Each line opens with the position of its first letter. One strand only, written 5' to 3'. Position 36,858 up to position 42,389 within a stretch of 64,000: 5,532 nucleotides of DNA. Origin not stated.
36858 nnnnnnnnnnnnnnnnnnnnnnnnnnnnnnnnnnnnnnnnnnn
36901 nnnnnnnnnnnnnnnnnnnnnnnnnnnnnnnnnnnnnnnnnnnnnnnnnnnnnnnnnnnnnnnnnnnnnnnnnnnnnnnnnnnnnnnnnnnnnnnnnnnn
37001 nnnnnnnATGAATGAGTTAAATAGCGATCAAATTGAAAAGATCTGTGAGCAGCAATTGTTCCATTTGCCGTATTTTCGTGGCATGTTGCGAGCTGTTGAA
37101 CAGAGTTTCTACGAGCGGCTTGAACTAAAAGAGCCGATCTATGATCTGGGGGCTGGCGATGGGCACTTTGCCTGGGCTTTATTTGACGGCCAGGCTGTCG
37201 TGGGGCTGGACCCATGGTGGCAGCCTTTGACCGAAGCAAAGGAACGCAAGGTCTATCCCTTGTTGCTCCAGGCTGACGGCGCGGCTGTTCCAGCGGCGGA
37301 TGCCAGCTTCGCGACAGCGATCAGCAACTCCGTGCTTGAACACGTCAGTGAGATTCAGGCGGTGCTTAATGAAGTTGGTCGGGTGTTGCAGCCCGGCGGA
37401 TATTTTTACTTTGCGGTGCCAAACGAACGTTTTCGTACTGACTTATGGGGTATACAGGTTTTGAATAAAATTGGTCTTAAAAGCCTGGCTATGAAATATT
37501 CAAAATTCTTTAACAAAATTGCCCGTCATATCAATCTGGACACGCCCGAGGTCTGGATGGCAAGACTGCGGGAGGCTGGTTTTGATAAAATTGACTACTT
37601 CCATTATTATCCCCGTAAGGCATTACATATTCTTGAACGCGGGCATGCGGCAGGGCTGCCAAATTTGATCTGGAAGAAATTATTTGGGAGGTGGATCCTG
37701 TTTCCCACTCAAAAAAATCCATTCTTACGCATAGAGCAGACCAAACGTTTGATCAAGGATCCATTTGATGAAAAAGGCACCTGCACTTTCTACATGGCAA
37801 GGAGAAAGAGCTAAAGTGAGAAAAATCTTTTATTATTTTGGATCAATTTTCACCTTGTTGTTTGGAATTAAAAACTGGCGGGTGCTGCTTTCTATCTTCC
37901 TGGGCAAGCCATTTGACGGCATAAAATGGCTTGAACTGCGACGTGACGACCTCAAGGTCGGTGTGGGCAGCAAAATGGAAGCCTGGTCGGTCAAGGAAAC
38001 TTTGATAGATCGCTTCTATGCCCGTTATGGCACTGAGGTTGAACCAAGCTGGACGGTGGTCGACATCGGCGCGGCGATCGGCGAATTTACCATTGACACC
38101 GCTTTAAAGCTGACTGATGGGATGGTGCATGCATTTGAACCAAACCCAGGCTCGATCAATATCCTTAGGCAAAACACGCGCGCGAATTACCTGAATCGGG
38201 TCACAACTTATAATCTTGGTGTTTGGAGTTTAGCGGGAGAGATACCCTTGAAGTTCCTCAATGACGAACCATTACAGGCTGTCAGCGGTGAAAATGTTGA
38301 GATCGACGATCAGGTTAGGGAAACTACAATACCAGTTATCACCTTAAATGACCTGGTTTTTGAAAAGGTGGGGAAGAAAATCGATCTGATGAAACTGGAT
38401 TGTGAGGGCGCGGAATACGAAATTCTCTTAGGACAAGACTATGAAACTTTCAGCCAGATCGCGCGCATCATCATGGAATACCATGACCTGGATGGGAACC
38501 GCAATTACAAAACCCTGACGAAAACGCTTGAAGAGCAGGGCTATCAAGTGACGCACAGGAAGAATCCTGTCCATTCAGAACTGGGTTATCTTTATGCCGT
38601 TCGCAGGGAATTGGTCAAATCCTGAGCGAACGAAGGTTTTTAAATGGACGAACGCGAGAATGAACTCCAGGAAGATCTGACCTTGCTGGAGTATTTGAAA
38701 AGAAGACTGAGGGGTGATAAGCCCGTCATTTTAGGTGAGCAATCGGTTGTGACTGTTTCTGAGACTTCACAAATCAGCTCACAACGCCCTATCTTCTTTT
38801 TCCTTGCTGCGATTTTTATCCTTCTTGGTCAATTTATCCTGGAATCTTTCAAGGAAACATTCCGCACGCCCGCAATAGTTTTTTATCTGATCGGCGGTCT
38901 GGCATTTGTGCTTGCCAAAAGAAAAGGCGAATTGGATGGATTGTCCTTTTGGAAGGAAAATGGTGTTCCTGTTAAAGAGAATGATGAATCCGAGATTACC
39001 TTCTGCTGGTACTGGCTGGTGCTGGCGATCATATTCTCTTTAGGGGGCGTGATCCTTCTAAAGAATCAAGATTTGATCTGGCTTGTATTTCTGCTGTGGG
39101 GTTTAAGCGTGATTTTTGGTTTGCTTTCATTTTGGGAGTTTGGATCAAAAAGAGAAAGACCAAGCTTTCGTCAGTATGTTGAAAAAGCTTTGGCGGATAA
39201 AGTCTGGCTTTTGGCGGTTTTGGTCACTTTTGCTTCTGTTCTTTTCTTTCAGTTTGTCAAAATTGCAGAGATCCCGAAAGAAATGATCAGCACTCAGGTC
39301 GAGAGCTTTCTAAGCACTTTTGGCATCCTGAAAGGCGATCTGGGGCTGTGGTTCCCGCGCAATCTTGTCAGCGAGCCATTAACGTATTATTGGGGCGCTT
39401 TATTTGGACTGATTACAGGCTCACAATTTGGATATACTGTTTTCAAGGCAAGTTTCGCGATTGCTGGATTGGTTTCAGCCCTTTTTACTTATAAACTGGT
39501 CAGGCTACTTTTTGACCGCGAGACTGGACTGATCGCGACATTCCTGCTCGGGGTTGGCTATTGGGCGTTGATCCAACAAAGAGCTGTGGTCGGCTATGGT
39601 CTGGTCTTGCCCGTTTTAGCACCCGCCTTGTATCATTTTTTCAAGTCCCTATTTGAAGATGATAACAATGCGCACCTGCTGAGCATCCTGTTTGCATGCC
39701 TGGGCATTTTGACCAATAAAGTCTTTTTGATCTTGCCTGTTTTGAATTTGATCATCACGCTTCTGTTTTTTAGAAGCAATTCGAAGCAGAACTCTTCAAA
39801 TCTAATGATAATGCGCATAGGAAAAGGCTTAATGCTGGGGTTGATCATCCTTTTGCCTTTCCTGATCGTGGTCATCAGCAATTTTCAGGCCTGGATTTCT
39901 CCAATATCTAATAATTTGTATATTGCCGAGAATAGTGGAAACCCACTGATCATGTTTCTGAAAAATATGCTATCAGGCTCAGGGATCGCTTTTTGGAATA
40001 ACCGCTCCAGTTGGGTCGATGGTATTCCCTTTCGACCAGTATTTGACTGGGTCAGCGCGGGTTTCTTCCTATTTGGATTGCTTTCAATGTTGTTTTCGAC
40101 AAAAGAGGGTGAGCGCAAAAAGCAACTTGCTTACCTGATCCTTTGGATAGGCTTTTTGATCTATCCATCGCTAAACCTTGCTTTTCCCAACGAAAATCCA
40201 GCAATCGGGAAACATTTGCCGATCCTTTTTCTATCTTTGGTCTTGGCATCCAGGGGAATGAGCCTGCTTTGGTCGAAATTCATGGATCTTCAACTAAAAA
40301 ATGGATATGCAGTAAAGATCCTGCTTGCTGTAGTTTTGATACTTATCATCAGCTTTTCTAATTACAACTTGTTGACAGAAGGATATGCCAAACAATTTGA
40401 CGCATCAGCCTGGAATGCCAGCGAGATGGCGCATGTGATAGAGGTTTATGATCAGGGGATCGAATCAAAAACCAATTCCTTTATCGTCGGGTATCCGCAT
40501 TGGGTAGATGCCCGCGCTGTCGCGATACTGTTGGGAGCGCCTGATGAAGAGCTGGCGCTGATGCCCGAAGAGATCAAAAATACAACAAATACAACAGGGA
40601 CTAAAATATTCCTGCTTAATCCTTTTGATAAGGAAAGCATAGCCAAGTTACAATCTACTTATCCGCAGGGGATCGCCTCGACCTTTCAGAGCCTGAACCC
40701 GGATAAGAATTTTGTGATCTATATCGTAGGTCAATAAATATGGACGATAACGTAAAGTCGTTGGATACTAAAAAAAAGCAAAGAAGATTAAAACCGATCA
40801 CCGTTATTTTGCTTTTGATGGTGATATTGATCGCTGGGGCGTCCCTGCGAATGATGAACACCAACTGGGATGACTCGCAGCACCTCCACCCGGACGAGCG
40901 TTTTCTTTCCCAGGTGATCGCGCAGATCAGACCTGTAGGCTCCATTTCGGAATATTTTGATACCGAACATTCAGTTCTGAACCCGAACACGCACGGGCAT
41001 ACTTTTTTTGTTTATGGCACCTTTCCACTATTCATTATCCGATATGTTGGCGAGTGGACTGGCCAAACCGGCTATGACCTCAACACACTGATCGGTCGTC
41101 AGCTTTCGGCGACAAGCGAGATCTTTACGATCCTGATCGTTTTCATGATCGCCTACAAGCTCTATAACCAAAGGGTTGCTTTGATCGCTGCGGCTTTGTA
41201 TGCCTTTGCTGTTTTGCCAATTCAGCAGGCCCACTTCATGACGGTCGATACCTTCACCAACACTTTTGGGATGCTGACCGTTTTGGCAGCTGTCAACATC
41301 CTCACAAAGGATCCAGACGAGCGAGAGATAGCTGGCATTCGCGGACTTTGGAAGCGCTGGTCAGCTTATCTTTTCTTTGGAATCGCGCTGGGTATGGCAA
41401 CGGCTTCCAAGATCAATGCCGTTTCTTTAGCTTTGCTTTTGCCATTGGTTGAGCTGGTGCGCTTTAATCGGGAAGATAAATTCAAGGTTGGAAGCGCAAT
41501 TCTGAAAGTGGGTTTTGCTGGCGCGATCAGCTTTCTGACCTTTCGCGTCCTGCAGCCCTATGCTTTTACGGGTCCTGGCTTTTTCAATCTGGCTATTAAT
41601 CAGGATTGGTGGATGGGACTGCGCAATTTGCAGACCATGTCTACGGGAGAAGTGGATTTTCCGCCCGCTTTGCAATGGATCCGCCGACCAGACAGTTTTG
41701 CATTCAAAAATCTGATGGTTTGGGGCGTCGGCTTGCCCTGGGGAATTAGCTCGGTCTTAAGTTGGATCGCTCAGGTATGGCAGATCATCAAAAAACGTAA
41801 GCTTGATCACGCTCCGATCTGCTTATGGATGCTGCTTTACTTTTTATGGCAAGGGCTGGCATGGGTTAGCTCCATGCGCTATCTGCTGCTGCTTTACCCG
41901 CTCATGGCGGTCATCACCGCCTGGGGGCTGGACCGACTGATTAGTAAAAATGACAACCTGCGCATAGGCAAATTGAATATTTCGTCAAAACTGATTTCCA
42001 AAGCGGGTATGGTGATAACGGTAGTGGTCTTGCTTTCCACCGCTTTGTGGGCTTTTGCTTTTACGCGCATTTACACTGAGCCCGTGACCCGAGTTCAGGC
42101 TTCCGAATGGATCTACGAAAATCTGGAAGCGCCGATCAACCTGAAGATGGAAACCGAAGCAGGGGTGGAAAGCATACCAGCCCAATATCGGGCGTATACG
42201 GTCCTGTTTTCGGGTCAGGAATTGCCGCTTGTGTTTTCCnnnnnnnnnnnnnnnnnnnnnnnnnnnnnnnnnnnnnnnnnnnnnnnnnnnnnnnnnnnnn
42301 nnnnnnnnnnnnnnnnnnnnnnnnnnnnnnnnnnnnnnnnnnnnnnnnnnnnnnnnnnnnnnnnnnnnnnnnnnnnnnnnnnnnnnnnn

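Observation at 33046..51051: About 18-kb translationally coupled lepA-to-cmk array encoding a GT-C-like/DUF2298 membrane machine of unknown function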

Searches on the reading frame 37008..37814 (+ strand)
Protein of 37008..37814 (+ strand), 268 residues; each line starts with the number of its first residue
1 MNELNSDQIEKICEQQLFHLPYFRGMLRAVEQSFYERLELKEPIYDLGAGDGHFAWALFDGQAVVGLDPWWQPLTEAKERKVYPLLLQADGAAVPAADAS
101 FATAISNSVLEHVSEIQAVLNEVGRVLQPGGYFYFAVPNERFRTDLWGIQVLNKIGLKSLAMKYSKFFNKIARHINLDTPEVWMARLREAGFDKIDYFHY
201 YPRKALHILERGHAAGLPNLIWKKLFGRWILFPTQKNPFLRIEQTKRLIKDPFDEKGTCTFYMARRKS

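Call 3: search_protein_families(library=pfam, proteins=[window:37008-37814:+], max_evalue=0.01)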
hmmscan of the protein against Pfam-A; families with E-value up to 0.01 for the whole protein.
window:37008-37814:+ (268 aa): 7 families
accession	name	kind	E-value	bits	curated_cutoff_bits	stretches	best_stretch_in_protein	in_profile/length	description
PF08241.18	Methyltransf_11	-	5.9e-16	59.3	21.2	1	46-135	2-95/95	Methyltransferase domain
PF13489.12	Methyltransf_23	-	2.8e-11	43.8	27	1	36-195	18-162/164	Methyltransferase domain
PF13649.12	Methyltransf_25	-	3.5e-11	44.1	27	1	44-131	1-97/97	Methyltransferase domain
PF13847.12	Methyltransf_31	-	3.4e-09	37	27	1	42-139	5-113/145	Methyltransferase domain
PF08242.18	Methyltransf_12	-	7.9e-09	36.6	30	1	46-133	2-98/98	Methyltransferase domain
PF05148.21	Methyltransf_8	-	4e-05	24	27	1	41-160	73-181/219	Hypothetical methyltransferase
PF01209.24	Ubie_methyltran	-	5.9e-05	23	20.1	1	86-199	102-220/233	ubiE/COQ5 methyltransferase family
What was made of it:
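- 37008..37814 (+): SAM methyltransferase, type 11, 268 aa. PF08241 59.3 bits (call 3).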

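Call 5: search_protein_families(library=ncbifam, proteins=[window:37008-37814:+], max_evalue=0.01)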
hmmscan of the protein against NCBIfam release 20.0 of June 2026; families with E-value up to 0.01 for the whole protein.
window:37008-37814:+ (268 aa): 21 families
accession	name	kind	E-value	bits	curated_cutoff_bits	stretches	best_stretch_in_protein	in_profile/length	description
NF045667.1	MTase_DVU1556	equivalog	2.8e-14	53.1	155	1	39-135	21-119/213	DVU_1556 family methyltransferase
TIGR02072.1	BioC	equivalog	1.4e-07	31.6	184.95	1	42-137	36-134/244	malonyl-ACP O-methyltransferase BioC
TIGR01934.1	MenG_MenH_UbiE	subfamily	4.3e-07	29.5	158.35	1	41-197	40-208/223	ubiquinone/menaquinone biosynthesis methyltransferase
NF007610.0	PRK10258.1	equivalog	1.4e-06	27.8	342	1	44-136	46-139/251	malonyl-ACP O-methyltransferase BioC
NF001241.0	PRK00216.1-2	equivalog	5.3e-06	26.2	327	1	41-133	52-145/231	demethylmenaquinone methyltransferase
TIGR01983.1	UbiG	equivalog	5.9e-06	25.7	102.95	1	41-150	50-166/228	bifunctional 2-polyprenyl-6-hydroxyphenol methylase/3-demethylubiquinol 3-O-methyltransferase UbiG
NF045823.1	PthPhpthDimycoMt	equivalog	8.4e-06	25.1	300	1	87-160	118-190/256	phthiotriol/phenolphthiotriol dimycocerosates methyltransferase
NF052510.1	methyltran_MpqE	exception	1.1e-05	25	335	1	86-198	102-220/234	methyl-plastoquinone biosynthesis methyltransferase MpqE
NF001244.0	PRK00216.1-5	equivalog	3.6e-05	23.2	216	1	41-133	49-151/236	bifunctional demethylmenaquinone methyltransferase/2-methoxy-6-polyprenyl-1,4-benzoquinol methylase UbiE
NF008823.0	PRK11873.1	subfamily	4.8e-05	23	263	1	93-135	139-181/272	arsenite methyltransferase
NF047649.1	MTase_UXPK_star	exception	5.5e-05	22.3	460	1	88-136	134-182/283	methyltransferase/UXPK-star double selenoprotein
NF041537.1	ArsM_AhpD_UU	exception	6e-05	22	510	1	87-136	132-181/345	arsenite methyltransferase/AhpD domain selenoprotein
NF045825.1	FAmtase_mtf2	equivalog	6.3e-05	22.3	400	1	86-150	109-173/248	fatty-acid O-methyltransferase Mtf2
NF041536.1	ArsM_DUF2284_UU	exception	8.1e-05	21.1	575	1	88-136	133-181/459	arsenite methyltransferase/DUF2284 domain selenoprotein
NF001240.0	PRK00216.1-1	equivalog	0.00032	19.8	378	1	87-199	120-237/251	bifunctional demethylmenaquinone methyltransferase/2-methoxy-6-polyprenyl-1,4-benzoquinol methylase UbiE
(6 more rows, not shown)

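Call 77: search_solved_structures(query=window:37008-37814:+, max_evalue=0.00001)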
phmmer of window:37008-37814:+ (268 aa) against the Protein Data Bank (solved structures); distinct sequences matched with E-value up to 0.00001: 2.
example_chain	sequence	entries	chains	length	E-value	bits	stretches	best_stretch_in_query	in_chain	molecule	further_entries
2gs9_A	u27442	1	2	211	5.2e-06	29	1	36-136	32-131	Hypothetical protein TT1324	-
3l8d_A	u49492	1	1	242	8e-06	28.4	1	33-137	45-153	Methyltransferase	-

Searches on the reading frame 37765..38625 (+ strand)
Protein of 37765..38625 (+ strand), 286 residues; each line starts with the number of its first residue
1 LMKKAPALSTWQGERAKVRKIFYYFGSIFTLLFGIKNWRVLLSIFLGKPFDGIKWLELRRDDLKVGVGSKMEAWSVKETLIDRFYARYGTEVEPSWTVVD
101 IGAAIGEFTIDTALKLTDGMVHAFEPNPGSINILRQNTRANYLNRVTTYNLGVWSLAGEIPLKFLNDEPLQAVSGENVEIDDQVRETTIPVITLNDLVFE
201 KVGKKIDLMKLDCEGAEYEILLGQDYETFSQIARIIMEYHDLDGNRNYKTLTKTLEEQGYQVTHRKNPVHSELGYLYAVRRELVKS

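Call 3: search_protein_families(library=pfam, proteins=[window:37765-38625:+], max_evalue=0.01)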
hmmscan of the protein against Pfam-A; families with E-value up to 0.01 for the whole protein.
window:37765-38625:+ (286 aa): 4 families
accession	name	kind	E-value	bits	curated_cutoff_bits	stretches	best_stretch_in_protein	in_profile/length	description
PF05050.19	Methyltransf_21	-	4.2e-19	69.7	22.7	1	100-262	1-173/173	Methyltransferase FkbM domain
PF02475.24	TRM5-TYW2_MTfase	-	1.7e-05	25.3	28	1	88-147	30-89/164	TRM5/TYW2 methyltransferase domain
PF05575.17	V_cholerae_RfbT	-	1.7e-05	24.7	27.9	1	97-228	82-213/286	Vibrio cholerae RfbT protein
PF13383.12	Methyltransf_22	-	0.0056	16.8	22.4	1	199-269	169-240/252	Methyltransferase domain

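Call 5: search_protein_families(library=ncbifam, proteins=[window:37765-38625:+], max_evalue=0.01)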
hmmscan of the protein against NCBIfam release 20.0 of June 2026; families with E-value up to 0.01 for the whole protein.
window:37765-38625:+ (286 aa): 5 families
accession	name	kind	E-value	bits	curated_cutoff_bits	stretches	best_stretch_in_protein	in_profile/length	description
TIGR01444.1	fkbM_fam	subfamily_domain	4.2e-29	101.8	37.7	1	97-240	1-143/143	FkbM family methyltransferase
TIGR02469.1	CbiT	equivalog_domain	3.3e-06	27.4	78.3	1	92-150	17-75/124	precorrin-6Y C5,15-methyltransferase (decarboxylating) subunit CbiT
NF047824.1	tRNAwyosineTaw2Meth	equivalog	0.0004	20.1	350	1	94-147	93-146/245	tRNA(Phe) (4-demethylwyosine(37)-C(7)) aminocarboxypropyltransferase Taw2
NF006138.0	PRK08287.1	equivalog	0.0015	18.4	210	1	95-147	32-84/189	decarboxylating cobalt-precorrin-6B (C(15))-methyltransferase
NF043040.1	corrin_prot_MT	hypoth_equivalog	0.0035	16.8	180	0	81-158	27-104/216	corrinoid protein-associated methyltransferase CpaM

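Call 76: search_solved_structures(query=window:37816-38625:+, max_evalue=0.01)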
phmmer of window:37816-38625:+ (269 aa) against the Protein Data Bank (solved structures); distinct sequences matched with E-value up to 0.01: 1.
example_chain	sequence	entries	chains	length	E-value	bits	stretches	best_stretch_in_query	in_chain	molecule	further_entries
3a27_A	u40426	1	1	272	0.0083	18.8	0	79-130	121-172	Uncharacterized protein MJ1557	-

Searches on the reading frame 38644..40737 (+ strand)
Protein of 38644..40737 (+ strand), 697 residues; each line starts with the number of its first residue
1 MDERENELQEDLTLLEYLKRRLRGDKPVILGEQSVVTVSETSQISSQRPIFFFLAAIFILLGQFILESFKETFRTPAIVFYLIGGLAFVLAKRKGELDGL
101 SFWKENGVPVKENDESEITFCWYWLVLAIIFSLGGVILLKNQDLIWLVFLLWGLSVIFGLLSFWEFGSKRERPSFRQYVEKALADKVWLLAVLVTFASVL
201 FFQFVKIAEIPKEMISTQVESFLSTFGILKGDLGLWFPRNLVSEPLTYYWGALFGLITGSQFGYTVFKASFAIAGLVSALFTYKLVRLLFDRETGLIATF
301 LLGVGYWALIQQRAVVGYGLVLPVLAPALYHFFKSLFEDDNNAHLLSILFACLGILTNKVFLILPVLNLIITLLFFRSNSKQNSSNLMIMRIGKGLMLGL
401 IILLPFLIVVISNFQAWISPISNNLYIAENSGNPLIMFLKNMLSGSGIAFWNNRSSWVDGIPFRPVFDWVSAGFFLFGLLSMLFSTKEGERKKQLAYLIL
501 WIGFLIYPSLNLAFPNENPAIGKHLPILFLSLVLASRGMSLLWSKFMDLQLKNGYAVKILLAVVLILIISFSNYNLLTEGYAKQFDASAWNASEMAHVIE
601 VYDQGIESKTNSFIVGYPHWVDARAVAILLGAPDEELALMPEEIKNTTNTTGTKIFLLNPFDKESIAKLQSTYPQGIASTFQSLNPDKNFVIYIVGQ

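Call 3: search_protein_families(library=pfam, proteins=[window:38644-40737:+], max_evalue=0.01)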
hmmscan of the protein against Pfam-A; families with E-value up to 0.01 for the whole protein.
window:38644-40737:+ (697 aa): 1 family
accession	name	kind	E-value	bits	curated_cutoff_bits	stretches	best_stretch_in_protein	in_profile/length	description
PF13231.12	PMT_2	-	2.7e-06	28.1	26.1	1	247-408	6-159/160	Dolichyl-phosphate-mannose-protein mannosyltransferase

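Call 5: search_protein_families(library=ncbifam, proteins=[window:38644-40737:+], max_evalue=0.01)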
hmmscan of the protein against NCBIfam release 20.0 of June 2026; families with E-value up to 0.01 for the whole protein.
window:38644-40737:+ (697 aa): 0 families

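Call 14: search_solved_structures(query=window:38644-40737:+, max_evalue=10)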
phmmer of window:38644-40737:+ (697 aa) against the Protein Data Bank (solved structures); distinct sequences matched with E-value up to 10: 0.

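Call 26: search_protein_families(library=pfam, proteins=[window:38644-40737:+], max_evalue=10)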
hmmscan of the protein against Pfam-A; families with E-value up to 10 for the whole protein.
window:38644-40737:+ (697 aa): 2 families
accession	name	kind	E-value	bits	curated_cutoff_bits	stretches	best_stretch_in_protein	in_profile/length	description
PF13231.12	PMT_2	-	2.7e-06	28.1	26.1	1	247-408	6-159/160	Dolichyl-phosphate-mannose-protein mannosyltransferase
PF19180.5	DUF5862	-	1.3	9.4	33.3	1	249-283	3-37/68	Family of unknown function (DUF5862)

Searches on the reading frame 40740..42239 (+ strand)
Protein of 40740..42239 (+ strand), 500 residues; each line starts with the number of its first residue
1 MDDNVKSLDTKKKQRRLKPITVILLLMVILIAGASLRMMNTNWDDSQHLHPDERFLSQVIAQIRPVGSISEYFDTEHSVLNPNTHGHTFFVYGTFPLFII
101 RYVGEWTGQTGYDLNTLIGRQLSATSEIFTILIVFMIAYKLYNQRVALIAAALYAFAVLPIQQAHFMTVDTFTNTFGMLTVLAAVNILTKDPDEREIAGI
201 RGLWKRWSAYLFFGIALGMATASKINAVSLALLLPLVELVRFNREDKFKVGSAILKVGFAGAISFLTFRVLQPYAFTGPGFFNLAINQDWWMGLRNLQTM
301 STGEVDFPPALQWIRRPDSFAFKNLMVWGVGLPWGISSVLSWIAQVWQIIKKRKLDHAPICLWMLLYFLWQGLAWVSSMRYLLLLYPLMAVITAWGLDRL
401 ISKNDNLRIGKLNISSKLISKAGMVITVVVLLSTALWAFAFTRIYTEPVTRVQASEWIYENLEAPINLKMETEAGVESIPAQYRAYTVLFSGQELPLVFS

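Call 26: search_protein_families(library=pfam, proteins=[window:40740-42239:+], max_evalue=10)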
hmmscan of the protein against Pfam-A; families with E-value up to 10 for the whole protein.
window:40740-42239:+ (500 aa): 4 families
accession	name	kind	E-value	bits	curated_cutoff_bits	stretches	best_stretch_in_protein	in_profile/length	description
PF02366.24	PMT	-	2.7e-08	34.1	22.7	1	110-258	75-218/245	Dolichyl-phosphate-mannose-protein mannosyltransferase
PF13231.12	PMT_2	-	0.00011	22.9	26.1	1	122-253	27-143/160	Dolichyl-phosphate-mannose-protein mannosyltransferase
PF24752.1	DUF7697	-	0.065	13.6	27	1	216-239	14-37/52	Family of unknown function (DUF7697)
PF13664.11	DUF4149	-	0.2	12.4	24.6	1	151-220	17-83/102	Domain of unknown function (DUF4149)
